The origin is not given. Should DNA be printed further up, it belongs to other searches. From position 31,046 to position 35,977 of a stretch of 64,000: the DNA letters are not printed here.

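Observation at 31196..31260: Adaptation module deleted: cas1 truncated after ~125 codons, cas2 missing, csn2 retained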

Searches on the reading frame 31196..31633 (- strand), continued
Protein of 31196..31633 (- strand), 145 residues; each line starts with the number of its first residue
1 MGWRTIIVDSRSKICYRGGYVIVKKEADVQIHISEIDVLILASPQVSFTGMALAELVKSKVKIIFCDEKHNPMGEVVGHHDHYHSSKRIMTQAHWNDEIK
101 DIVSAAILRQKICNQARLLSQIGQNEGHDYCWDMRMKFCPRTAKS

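Call 84: search_protein_families(library=ncbifam, proteins=[P0132, P0156, P0148, P0189], max_evalue=0.001)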
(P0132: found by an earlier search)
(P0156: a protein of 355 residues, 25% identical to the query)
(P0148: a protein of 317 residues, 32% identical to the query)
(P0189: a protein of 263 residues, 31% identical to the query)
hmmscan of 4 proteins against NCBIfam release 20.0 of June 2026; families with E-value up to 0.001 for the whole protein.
P0132 (312 aa): 3 families
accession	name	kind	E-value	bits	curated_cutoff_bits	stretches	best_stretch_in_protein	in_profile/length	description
TIGR01866.1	cas_Csn2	equivalog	2.9e-26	92.6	35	1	98-308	8-222/222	type II-A CRISPR-associated protein Csn2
TIGR03639.1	cas1_NMENI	exception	5.7e-22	78.3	120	1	2-123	38-159/278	type II CRISPR-associated endonuclease Cas1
TIGR00287.1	cas1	equivalog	5.1e-09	35.6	71.7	1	3-89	38-125/327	CRISPR-associated endonuclease Cas1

P0156 (355 aa): 5 families
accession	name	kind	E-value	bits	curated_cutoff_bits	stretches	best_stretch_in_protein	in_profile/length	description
TIGR03639.1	cas1_NMENI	exception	2.7e-47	161.4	120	1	3-162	1-163/278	type II CRISPR-associated endonuclease Cas1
TIGR01866.1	cas_Csn2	equivalog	1.8e-39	135.7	35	1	161-352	28-221/222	type II-A CRISPR-associated protein Csn2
TIGR00287.1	cas1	equivalog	8.1e-11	41.6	71.7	1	8-157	5-170/327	CRISPR-associated endonuclease Cas1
NF049935.1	cas4g_cas1g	exception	4.3e-05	22.2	560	1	8-160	220-381/546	CRISPR-associated endonuclease Cas4g/Cas1g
TIGR04093.1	cas1_CYANO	exception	9.9e-05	21.4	385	1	26-154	30-169/334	type I-D CRISPR-associated endonuclease Cas1d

P0148 (317 aa): 5 families
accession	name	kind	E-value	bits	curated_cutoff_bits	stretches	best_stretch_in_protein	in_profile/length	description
TIGR03639.1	cas1_NMENI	exception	3.3e-61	207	120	1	3-192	1-194/278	type II CRISPR-associated endonuclease Cas1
TIGR01866.1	cas_Csn2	equivalog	1.8e-39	135.7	35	1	178-317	83-222/222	type II-A CRISPR-associated protein Csn2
TIGR00287.1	cas1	equivalog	1.3e-15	57.3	71.7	1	13-190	10-212/327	CRISPR-associated endonuclease Cas1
NF049935.1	cas4g_cas1g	exception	2.2e-06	26.4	560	1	11-160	223-381/546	CRISPR-associated endonuclease Cas4g/Cas1g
TIGR04093.1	cas1_CYANO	exception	0.00066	18.7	385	0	27-201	31-221/334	type I-D CRISPR-associated endonuclease Cas1d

P0189 (263 aa): 3 families
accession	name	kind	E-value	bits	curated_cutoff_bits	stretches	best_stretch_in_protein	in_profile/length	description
TIGR01866.1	cas_Csn2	equivalog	4e-37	128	35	1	73-262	33-222/222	type II-A CRISPR-associated protein Csn2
TIGR03639.1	cas1_NMENI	exception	1.5e-17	63.8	120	1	3-78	1-77/278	type II CRISPR-associated endonuclease Cas1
TIGR00287.1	cas1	equivalog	7.1e-07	28.6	71.7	1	10-134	7-132/327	CRISPR-associated endonuclease Cas1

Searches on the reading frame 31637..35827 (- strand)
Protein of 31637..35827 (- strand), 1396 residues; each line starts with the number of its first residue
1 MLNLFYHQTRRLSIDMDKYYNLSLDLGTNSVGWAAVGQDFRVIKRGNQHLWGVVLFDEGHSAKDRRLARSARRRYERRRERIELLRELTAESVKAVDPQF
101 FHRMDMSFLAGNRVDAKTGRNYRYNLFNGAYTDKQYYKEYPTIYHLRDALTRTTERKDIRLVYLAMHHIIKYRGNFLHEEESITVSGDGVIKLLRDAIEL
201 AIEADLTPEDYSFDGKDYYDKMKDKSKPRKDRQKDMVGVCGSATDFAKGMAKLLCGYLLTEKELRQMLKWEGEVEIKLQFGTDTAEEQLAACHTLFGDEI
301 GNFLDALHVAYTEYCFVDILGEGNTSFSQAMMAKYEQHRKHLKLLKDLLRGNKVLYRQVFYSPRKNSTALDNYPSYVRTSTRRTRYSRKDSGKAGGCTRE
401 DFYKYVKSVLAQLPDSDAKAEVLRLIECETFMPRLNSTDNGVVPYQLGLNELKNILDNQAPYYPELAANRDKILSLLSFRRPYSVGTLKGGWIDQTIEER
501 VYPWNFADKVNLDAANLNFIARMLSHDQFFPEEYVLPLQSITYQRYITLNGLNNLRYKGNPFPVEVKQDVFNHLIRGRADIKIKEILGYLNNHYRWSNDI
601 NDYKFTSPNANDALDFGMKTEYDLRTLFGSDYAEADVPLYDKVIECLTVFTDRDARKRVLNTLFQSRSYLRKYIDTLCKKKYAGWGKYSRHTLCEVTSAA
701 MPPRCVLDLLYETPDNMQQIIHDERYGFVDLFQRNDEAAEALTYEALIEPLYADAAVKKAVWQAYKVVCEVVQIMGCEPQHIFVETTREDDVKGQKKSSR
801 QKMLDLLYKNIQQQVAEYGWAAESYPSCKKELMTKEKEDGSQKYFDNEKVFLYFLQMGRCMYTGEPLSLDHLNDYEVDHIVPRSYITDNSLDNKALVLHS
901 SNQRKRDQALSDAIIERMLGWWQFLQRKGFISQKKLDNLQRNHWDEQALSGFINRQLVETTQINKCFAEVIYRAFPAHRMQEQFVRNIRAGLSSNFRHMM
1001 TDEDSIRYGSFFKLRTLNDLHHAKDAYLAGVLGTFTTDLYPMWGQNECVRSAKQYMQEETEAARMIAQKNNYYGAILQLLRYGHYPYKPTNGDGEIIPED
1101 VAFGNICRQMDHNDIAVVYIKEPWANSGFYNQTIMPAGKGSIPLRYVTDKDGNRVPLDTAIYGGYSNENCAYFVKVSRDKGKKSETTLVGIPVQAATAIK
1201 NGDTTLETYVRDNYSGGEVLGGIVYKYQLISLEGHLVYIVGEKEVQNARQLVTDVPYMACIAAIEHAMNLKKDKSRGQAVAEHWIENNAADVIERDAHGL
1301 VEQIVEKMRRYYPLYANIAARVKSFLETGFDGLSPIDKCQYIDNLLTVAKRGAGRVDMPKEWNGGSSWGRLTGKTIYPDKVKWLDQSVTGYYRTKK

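Call 3: search_protein_families(library=pfam, proteins=[window:31637-35827:-], max_evalue=1)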
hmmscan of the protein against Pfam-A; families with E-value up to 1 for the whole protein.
window:31637-35827:- (1396 aa): 6 families
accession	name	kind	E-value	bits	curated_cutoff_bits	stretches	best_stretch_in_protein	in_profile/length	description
PF16592.10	Cas9_REC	-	1.2e-89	302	25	1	211-731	21-536/541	REC lobe of CRISPR-associated endonuclease Cas9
PF16595.10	Cas9_PI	-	2.2e-29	103.5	25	1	1128-1393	3-264/265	PAM-interacting domain of CRISPR-associated endonuclease Cas9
PF13395.12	HNH_4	-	2.1e-17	63.2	22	1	860-908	1-51/54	HNH endonuclease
PF22702.2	Cas9_RuvC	-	1.4e-09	38.5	27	1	962-1108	2-137/151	Cas9 RuvC domain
PF16593.10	Cas9-BH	-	3.9e-07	30.1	26.3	1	65-97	1-33/33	Bridge helix of CRISPR-associated endonuclease Cas9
PF01844.29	HNH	-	0.22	12.1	21.4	0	870-905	11-44/47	HNH endonuclease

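Call 4: search_protein_families(library=ncbifam, proteins=[window:31637-35827:-], max_evalue=1)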
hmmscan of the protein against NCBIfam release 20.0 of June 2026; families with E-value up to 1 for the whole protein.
window:31637-35827:- (1396 aa): 3 families
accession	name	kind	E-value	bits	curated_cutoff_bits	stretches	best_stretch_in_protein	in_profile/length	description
TIGR01865.2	cas_Csn1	equivalog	2.2e-215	718.2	100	1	20-1390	1-1069/1070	type II CRISPR RNA-guided endonuclease Cas9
NF049971.1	CRISPR_Cas9d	exception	2.5e-14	52.9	375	1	829-1059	519-749/986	type II CRISPR RNA-guided endonuclease Cas9d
NF040563.1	guided_IscB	equivalog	0.00083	18.6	175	1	859-913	194-243/314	RNA-guided endonuclease IscB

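Call 15: find_encoding_contigs(protein=window:31637-35782:-, flank=10000, max_places=10)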
Protein window:31637-35782:- (1381 aa): 5 contigs read that carry it; 1 place shown.
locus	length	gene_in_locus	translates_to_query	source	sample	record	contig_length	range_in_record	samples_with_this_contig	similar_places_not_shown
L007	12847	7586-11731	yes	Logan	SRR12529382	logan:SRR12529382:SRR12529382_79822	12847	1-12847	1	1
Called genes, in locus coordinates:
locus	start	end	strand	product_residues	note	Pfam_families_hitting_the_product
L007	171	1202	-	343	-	PF20434:BD-FAE, PF07859:Abhydrolase_3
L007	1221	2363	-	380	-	PF03283:PAE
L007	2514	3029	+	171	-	PF00440:TetR_N (faint), PF14278:TetR_C_8 (faint)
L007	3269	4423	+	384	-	PF01569:PAP2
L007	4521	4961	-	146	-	PF07883:Cupin_2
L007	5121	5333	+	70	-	PF04014:MazE_antitoxin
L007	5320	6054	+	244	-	PF00005:ABC_tran, PF13304:AAA_21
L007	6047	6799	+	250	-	PF01061:ABC2_membrane, PF12698:ABC2_membrane_3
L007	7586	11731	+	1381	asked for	PF16593:Cas9-BH (weak), PF16592:Cas9_REC, PF13395:HNH_4, PF22702:Cas9_RuvC, PF16595:Cas9_PI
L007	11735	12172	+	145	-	PF01867:Cas_Cas1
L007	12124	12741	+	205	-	PF09711:Cas_Csn2 (weak)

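Call 84: search_protein_families(library=ncbifam, proteins=[P0132, P0156, P0148, P0189], max_evalue=0.001)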
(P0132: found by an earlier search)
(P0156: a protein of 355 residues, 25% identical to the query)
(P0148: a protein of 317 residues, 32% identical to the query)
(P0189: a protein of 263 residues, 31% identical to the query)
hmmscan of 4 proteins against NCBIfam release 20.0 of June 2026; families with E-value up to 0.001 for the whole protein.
P0132 (312 aa): 3 families
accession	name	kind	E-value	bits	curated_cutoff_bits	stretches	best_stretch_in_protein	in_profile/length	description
TIGR01866.1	cas_Csn2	equivalog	2.9e-26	92.6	35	1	98-308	8-222/222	type II-A CRISPR-associated protein Csn2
TIGR03639.1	cas1_NMENI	exception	5.7e-22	78.3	120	1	2-123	38-159/278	type II CRISPR-associated endonuclease Cas1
TIGR00287.1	cas1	equivalog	5.1e-09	35.6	71.7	1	3-89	38-125/327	CRISPR-associated endonuclease Cas1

P0156 (355 aa): 5 families
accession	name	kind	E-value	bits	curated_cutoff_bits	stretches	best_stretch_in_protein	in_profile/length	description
TIGR03639.1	cas1_NMENI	exception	2.7e-47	161.4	120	1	3-162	1-163/278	type II CRISPR-associated endonuclease Cas1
TIGR01866.1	cas_Csn2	equivalog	1.8e-39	135.7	35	1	161-352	28-221/222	type II-A CRISPR-associated protein Csn2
TIGR00287.1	cas1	equivalog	8.1e-11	41.6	71.7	1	8-157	5-170/327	CRISPR-associated endonuclease Cas1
NF049935.1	cas4g_cas1g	exception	4.3e-05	22.2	560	1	8-160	220-381/546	CRISPR-associated endonuclease Cas4g/Cas1g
TIGR04093.1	cas1_CYANO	exception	9.9e-05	21.4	385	1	26-154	30-169/334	type I-D CRISPR-associated endonuclease Cas1d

P0148 (317 aa): 5 families
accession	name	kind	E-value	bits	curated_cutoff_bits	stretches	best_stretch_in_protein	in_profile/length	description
TIGR03639.1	cas1_NMENI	exception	3.3e-61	207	120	1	3-192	1-194/278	type II CRISPR-associated endonuclease Cas1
TIGR01866.1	cas_Csn2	equivalog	1.8e-39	135.7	35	1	178-317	83-222/222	type II-A CRISPR-associated protein Csn2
TIGR00287.1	cas1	equivalog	1.3e-15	57.3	71.7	1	13-190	10-212/327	CRISPR-associated endonuclease Cas1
NF049935.1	cas4g_cas1g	exception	2.2e-06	26.4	560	1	11-160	223-381/546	CRISPR-associated endonuclease Cas4g/Cas1g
TIGR04093.1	cas1_CYANO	exception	0.00066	18.7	385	0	27-201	31-221/334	type I-D CRISPR-associated endonuclease Cas1d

P0189 (263 aa): 3 families
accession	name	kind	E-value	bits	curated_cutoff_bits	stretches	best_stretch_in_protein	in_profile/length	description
TIGR01866.1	cas_Csn2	equivalog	4e-37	128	35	1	73-262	33-222/222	type II-A CRISPR-associated protein Csn2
TIGR03639.1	cas1_NMENI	exception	1.5e-17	63.8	120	1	3-78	1-77/278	type II CRISPR-associated endonuclease Cas1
TIGR00287.1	cas1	equivalog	7.1e-07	28.6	71.7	1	10-134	7-132/327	CRISPR-associated endonuclease Cas1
